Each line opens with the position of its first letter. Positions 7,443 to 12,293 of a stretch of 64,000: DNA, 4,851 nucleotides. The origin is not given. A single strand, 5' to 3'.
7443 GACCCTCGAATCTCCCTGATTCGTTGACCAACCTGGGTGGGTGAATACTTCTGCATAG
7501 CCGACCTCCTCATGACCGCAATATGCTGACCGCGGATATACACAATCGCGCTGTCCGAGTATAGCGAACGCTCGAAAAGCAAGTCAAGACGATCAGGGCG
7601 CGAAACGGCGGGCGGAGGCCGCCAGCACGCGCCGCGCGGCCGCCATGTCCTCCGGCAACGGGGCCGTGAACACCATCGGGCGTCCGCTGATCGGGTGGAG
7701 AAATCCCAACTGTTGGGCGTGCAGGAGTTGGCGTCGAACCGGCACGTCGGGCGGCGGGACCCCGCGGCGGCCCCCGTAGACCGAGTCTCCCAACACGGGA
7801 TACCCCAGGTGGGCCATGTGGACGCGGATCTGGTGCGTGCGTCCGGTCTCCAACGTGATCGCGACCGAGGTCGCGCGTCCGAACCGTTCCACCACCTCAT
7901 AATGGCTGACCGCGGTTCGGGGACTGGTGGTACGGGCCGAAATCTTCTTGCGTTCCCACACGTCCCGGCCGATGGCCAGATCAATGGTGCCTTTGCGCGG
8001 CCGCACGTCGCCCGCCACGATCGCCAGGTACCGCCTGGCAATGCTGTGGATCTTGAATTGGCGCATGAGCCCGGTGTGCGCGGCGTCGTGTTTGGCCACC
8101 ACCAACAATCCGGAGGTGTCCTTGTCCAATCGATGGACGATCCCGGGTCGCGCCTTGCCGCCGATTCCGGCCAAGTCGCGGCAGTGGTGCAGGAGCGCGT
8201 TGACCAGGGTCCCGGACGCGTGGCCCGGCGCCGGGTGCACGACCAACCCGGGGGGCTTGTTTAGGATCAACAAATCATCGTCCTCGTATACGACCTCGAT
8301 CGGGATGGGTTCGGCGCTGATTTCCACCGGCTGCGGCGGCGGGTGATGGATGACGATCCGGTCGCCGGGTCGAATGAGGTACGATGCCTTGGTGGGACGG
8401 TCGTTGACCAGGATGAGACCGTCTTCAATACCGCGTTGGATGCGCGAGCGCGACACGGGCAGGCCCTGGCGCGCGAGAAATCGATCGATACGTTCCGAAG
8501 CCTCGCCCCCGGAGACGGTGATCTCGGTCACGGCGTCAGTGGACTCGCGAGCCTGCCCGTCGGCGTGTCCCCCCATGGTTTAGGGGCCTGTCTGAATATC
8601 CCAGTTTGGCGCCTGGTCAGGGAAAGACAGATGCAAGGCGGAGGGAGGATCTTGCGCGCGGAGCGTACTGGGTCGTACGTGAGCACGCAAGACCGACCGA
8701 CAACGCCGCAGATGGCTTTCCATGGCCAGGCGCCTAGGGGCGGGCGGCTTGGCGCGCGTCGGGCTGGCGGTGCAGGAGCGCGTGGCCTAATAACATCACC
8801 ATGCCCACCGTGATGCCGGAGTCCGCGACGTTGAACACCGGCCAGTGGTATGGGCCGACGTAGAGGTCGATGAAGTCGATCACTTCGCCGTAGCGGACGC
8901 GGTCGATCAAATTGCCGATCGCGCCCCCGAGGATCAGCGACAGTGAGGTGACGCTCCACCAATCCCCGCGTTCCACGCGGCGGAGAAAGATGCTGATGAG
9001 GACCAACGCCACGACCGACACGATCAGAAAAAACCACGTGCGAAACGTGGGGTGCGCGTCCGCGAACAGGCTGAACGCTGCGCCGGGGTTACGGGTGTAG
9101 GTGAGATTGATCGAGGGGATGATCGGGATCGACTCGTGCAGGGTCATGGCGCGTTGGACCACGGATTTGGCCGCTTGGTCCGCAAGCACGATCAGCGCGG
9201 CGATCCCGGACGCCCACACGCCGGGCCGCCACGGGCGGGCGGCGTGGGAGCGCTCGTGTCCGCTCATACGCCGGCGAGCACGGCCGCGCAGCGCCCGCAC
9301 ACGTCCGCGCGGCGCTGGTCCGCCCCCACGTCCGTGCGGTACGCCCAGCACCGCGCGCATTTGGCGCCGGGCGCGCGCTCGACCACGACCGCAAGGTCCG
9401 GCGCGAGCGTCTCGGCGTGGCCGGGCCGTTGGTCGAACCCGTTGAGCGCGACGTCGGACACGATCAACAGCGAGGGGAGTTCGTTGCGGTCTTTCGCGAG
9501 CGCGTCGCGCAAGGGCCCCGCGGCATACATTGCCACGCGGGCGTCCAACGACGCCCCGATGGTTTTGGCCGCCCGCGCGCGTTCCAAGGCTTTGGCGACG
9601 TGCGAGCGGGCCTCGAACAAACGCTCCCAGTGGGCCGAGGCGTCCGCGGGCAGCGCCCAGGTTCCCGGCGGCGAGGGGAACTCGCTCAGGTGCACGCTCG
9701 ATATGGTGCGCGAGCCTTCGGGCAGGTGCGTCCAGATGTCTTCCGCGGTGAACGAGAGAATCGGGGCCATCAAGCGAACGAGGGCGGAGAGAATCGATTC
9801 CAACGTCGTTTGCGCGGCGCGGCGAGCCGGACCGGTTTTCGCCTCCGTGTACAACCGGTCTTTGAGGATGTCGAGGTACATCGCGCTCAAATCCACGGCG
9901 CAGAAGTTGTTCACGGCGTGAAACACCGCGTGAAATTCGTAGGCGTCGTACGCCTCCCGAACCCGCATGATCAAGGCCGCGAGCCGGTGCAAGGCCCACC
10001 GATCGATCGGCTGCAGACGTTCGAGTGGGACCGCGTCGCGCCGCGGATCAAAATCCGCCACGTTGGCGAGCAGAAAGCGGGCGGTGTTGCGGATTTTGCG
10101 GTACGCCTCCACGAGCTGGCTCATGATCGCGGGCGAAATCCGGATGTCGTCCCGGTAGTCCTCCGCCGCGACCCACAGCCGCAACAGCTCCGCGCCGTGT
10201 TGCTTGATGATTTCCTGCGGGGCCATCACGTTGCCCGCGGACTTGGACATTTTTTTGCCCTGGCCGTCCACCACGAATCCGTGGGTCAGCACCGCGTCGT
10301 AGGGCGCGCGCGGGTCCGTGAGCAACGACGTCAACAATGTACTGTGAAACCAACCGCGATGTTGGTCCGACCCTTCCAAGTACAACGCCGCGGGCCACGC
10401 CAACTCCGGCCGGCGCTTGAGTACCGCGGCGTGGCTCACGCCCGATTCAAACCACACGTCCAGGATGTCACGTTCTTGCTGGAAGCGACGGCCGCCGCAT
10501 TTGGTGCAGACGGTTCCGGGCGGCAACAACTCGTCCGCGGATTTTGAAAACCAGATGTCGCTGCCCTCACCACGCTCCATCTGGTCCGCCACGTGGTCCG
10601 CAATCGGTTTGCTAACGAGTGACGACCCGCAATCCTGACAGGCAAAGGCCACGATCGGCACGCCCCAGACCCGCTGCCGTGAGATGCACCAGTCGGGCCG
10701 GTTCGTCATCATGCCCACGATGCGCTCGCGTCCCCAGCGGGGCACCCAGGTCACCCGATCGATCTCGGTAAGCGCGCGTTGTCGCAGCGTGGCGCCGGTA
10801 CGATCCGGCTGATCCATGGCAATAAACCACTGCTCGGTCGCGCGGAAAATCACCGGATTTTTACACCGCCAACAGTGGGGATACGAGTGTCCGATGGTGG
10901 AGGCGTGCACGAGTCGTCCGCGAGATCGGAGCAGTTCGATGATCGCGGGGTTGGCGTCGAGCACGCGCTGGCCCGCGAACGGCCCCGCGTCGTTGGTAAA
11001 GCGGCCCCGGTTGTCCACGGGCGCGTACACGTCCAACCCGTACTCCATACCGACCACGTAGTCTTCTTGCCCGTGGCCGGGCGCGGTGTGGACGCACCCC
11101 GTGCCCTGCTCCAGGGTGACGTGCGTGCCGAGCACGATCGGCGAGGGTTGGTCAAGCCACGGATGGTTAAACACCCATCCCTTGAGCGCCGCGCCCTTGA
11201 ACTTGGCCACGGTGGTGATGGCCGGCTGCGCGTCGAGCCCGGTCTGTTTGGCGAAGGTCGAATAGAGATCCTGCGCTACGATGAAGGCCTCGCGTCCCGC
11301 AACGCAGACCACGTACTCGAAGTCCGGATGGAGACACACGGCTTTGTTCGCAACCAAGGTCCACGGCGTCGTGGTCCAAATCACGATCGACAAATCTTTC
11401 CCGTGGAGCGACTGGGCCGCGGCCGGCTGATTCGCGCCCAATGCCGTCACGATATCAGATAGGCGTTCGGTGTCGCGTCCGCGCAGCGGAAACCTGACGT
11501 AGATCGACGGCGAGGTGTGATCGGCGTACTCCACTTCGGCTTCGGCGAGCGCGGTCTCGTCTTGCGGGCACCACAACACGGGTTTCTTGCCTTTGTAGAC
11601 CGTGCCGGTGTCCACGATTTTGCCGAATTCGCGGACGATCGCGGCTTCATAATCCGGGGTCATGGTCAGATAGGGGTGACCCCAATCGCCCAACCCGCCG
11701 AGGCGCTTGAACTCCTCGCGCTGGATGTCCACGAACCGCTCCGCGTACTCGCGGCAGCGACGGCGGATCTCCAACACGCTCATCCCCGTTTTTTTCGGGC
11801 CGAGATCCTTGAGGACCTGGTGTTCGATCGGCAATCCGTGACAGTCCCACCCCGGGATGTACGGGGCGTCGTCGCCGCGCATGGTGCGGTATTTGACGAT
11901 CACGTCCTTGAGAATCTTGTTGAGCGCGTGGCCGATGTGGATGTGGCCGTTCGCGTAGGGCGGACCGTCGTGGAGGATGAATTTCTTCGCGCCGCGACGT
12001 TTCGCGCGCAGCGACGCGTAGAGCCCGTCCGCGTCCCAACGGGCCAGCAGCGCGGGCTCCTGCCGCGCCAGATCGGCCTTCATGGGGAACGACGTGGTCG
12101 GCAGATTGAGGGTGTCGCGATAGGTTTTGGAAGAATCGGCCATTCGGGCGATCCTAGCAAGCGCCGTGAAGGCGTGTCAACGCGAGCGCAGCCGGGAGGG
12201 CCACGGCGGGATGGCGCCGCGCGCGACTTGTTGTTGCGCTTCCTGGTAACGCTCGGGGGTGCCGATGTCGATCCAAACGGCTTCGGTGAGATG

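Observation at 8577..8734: Conserved ~125-nt intergenic element whose helices co-vary between two copies (copy A, lspA-rluD spacer)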

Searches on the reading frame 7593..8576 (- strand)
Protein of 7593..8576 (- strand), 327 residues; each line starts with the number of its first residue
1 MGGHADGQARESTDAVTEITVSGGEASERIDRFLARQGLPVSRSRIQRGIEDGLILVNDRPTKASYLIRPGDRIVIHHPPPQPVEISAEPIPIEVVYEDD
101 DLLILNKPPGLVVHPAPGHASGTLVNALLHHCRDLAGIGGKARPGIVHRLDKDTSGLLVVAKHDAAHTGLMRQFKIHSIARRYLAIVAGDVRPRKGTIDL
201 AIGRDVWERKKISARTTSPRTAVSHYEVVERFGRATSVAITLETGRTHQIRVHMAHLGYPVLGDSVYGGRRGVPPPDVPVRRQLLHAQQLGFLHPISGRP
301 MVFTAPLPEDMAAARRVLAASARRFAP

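Call 30: find_encoding_contigs(protein=window:7593-8576:-, flank=6000, max_places=6)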
Protein window:7593-8576:- (327 aa): no gene with exactly this product is on record in the collection.

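Call 31: find_homologous_proteins(query=window:7593-8576:-, max_evalue=1e-40)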
Query window:7593-8576:- (327 aa): 7996 proteins with E <= 1e-40 among 8000 candidates; the best 120 are listed.
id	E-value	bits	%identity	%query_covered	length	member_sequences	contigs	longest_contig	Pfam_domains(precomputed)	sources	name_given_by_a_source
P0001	2.2e-212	722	100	100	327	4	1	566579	PF00849.28,PF01479.31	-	-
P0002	3.6e-190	649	91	99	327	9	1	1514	PF00849.28,PF01479.31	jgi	jgi:23S rRNA pseudouridine1911/1915/1917 synthase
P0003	4.1e-179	613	89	95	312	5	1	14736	PF00849.28,PF01479.31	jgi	jgi:23S rRNA pseudouridine1911/1915/1917 synthase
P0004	1.8e-176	604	86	97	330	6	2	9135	PF00849.28,PF01479.31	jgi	jgi:23S rRNA pseudouridine1911/1915/1917 synthase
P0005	2.4e-164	564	79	98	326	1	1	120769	PF00849.28,PF01479.31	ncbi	-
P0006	1.6e-162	558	80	96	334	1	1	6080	PF00849.28,PF01479.31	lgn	-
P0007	2.6e-162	558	78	97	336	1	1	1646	PF00849.28,PF01479.31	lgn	-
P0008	5.0e-162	557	81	94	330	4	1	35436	PF00849.28,PF01479.31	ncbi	-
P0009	1.7e-160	552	79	97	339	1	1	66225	PF00849.28,PF01479.31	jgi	jgi:23S rRNA pseudouridine1911/1915/1917 synthase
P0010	4.8e-160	550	81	91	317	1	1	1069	PF00849.28,PF01479.31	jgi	jgi:23S rRNA pseudouridine1911/1915/1917 synthase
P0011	3.5e-159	547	78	96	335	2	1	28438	PF00849.28,PF01479.31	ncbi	ncbi:MAG: RluA family pseudouridine synthase [Nitrospirota bacterium]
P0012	1.6e-158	545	76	96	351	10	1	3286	PF00849.28,PF01479.31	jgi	jgi:23S rRNA pseudouridine1911/1915/1917 synthase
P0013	2.1e-158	545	76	98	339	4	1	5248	PF00849.28,PF01479.31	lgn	-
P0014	4.4e-157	540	76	97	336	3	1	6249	PF00849.28,PF01479.31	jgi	jgi:23S rRNA pseudouridine1911/1915/1917 synthase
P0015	5.2e-157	540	75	100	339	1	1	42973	PF00849.28,PF01479.31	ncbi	-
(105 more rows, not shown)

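Call 32: find_encoding_contigs(protein=P0003, flank=2500, max_places=2)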
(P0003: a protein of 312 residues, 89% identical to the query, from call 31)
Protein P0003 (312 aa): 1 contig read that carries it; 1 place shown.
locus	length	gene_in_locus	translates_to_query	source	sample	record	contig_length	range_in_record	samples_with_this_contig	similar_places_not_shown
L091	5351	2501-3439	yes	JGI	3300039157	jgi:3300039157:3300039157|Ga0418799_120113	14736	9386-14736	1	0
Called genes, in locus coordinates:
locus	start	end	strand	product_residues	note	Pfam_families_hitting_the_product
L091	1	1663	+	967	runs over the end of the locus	PF00133:tRNA-synt_1, PF09334:tRNA-synt_1g, PF13603:tRNA-synt_1_2 (weak), PF01921:tRNA-synt_1f (weak), PF09334:tRNA-synt_1g (weak), PF01406:tRNA-synt_1e (weak), PF08264:Anticodon_1, PF06827:zf-FPG_IleRS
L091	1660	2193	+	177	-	PF01252:Peptidase_A8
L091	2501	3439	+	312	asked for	PF01479:S4, PF00849:PseudoU_synth_2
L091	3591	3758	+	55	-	PF01381:HTH_3, PF07022:Phage_CI_repr (weak), PF12844:HTH_19 (weak), PF13560:HTH_31 (faint)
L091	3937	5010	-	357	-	PF00933:Glyco_hydro_3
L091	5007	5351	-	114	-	PF00883:Peptidase_M17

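Call 33: find_encoding_contigs(protein=P0004, flank=2500, max_places=2)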
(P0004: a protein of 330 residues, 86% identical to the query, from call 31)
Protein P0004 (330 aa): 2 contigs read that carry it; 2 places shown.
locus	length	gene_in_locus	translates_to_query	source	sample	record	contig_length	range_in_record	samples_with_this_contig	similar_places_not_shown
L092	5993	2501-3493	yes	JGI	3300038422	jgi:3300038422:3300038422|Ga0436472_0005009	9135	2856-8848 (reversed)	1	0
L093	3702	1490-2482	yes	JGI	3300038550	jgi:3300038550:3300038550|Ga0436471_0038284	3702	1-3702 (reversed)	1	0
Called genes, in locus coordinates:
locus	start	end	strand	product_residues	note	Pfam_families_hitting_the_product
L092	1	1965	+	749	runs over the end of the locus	?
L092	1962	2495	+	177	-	PF01252:Peptidase_A8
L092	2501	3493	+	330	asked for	PF01479:S4, PF00849:PseudoU_synth_2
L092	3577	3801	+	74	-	PF07022:Phage_CI_repr (weak), PF12844:HTH_19 (weak), PF13560:HTH_31, PF01381:HTH_3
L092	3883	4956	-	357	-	PF00933:Glyco_hydro_3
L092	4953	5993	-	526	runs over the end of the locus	PF02789:Peptidase_M17_N, PF00883:Peptidase_M17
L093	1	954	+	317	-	?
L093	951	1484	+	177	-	PF01252:Peptidase_A8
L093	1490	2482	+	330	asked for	PF01479:S4, PF00849:PseudoU_synth_2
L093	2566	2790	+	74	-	PF07022:Phage_CI_repr (weak), PF12844:HTH_19 (weak), PF13560:HTH_31, PF01381:HTH_3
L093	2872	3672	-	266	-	PF00933:Glyco_hydro_3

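Call 34: find_encoding_contigs(protein=P0005, flank=2500, max_places=2)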
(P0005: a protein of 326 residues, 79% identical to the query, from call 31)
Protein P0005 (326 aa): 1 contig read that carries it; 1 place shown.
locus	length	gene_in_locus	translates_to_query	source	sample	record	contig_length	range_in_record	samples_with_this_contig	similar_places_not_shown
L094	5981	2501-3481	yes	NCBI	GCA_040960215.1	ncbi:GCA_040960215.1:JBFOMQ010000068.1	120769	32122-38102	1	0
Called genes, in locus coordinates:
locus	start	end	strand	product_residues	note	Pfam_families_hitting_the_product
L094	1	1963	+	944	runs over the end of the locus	PF00133:tRNA-synt_1, PF09334:tRNA-synt_1g, PF13603:tRNA-synt_1_2 (weak), PF01406:tRNA-synt_1e (weak), PF01921:tRNA-synt_1f (weak), PF09334:tRNA-synt_1g (weak), PF08264:Anticodon_1, PF06827:zf-FPG_IleRS (weak)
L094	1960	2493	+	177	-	PF01252:Peptidase_A8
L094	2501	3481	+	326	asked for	PF01479:S4, PF00849:PseudoU_synth_2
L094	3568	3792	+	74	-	PF07022:Phage_CI_repr (weak), PF12844:HTH_19 (weak), PF13560:HTH_31 (weak), PF01381:HTH_3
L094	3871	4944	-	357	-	PF00933:Glyco_hydro_3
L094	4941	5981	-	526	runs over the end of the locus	PF02789:Peptidase_M17_N, PF00883:Peptidase_M17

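Call 35: find_encoding_contigs(protein=P0008, flank=2500, max_places=2)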
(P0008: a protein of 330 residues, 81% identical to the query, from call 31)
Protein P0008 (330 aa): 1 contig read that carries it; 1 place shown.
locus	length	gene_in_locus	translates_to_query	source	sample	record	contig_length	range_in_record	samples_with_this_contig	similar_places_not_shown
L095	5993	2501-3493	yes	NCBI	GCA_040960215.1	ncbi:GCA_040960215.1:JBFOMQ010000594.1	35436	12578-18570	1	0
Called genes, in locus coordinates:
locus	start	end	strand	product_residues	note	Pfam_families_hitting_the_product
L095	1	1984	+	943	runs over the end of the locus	PF00133:tRNA-synt_1, PF01921:tRNA-synt_1f (faint), PF09334:tRNA-synt_1g, PF13603:tRNA-synt_1_2 (weak), PF01406:tRNA-synt_1e (weak), PF09334:tRNA-synt_1g (weak), PF08264:Anticodon_1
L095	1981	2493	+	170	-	PF01252:Peptidase_A8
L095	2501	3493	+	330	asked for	PF01479:S4, PF00849:PseudoU_synth_2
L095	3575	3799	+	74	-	PF07022:Phage_CI_repr (weak), PF12844:HTH_19 (weak), PF13560:HTH_31 (weak), PF01381:HTH_3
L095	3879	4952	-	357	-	PF00933:Glyco_hydro_3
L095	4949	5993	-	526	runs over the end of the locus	PF02789:Peptidase_M17_N, PF00883:Peptidase_M17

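Call 55: search_protein_families(library=pfam, proteins=[window:7593-8576:-])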
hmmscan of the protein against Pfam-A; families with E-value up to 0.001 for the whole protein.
window:7593-8576:- (327 aa): 2 families
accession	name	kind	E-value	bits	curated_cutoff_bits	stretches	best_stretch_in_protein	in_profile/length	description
PF00849.27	PseudoU_synth_2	-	1.7e-32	113.2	26.8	1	101-256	1-152/152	RNA pseudouridylate synthase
PF01479.30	S4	-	2.5e-11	43.6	22.8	1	28-74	1-48/48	S4 domain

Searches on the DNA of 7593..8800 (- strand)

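Call 9: search_rna_families(source=window, start=8500, end=8800, threshold=evalue, max_evalue=10, show_alignments=3)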
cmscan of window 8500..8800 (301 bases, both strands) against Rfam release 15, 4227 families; matches with E-value up to 10: 1.
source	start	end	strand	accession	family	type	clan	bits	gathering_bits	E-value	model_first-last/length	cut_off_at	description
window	8680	8746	+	RF02681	Twister-sister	Gene; ribozyme;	-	14.7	34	1.9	1-81/81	no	Twister_sister_ribozyme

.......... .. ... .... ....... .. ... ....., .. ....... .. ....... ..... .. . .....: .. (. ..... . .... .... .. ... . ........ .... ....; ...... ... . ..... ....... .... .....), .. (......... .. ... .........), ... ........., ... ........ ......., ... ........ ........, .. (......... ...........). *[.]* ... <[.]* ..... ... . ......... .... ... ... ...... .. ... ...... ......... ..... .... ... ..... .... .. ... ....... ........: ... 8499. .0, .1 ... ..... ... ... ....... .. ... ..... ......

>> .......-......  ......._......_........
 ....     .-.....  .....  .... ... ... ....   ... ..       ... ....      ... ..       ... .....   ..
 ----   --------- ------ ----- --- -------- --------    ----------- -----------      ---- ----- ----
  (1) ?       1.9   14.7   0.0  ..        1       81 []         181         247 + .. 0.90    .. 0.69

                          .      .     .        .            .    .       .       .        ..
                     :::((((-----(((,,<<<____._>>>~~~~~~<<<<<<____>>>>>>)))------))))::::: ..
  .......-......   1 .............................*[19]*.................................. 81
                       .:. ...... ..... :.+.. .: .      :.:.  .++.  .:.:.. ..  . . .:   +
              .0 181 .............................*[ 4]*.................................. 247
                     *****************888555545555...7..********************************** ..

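Call 50: search_rna_families(sources=[L017, L014, L020, L028, L041, L044, L070, L072, L074, L087, L091, L001, L016, L058, L065, L021], threshold=gathering)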
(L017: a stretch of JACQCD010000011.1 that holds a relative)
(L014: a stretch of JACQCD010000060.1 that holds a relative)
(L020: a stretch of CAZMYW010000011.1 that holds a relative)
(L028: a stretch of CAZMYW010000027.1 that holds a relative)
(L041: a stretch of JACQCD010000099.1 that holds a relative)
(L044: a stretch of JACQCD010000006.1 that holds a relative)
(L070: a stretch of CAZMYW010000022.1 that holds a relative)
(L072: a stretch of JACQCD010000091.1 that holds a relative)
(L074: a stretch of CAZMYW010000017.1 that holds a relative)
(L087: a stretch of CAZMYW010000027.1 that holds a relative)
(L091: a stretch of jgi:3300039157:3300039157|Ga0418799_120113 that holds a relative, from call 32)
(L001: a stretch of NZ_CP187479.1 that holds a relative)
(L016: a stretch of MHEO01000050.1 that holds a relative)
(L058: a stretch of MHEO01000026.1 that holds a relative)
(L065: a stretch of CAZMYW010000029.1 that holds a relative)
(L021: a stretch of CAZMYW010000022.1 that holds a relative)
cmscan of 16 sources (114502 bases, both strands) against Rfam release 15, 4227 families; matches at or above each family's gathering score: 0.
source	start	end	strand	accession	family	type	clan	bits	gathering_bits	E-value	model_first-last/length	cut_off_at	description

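Call 76: search_dna_similar(query=window:8583-8734:-, collection=plasmids, mode=distant, max_evalue=0.001, max_rows=10)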
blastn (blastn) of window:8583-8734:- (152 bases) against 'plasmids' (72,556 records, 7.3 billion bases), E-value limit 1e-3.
No match.

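Call 77: search_dna_similar(query=window:8583-8734:-, collection=phages, mode=distant, max_evalue=0.001, max_rows=10)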
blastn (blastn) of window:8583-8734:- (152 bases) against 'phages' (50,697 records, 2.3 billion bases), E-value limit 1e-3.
No match.

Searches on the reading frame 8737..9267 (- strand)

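Call 55: search_protein_families(library=pfam, proteins=[window:8737-9267:-])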
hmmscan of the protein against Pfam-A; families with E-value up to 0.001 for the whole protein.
window:8737-9267:- (177 aa): 1 family
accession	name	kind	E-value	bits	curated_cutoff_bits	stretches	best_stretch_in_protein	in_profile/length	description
PF01252.23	Peptidase_A8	-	2.8e-43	148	25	1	22-163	1-140/142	Signal peptidase (SPase) II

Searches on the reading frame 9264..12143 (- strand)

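Call 55: search_protein_families(library=pfam, proteins=[window:9264-12143:-])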
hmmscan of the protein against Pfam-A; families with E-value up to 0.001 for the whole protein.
window:9264-12143:- (959 aa): 7 families
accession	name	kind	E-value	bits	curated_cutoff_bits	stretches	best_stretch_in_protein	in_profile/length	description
PF00133.28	tRNA-synt_1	-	4.1e-136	454.5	22.7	1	32-670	2-414/414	tRNA synthetases class I (I, L, M and V)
PF08264.19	Anticodon_1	-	4.6e-34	117.9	25.1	1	714-871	1-147/148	Anticodon-binding domain of tRNA ligase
PF09334.17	tRNA-synt_1g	-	6.2e-23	81.6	20.1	2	62-205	8-136/391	tRNA synthetases class I (M)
PF06827.20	zf-FPG_IleRS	-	1.2e-07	31.8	21.3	1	928-954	3-29/30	Zinc finger found in FPG and IleRS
PF01921.24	tRNA-synt_1f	-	4.6e-07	29.5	27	1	620-688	271-339/360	tRNA synthetases class I (K)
PF01406.26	tRNA-synt_1e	-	6e-07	29.6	27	1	621-674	243-296/301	tRNA synthetases class I (C) catalytic domain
PF13603.12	tRNA-synt_1_2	-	2.8e-05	24.1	25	1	247-378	17-142/185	Leucyl-tRNA synthetase, editing domain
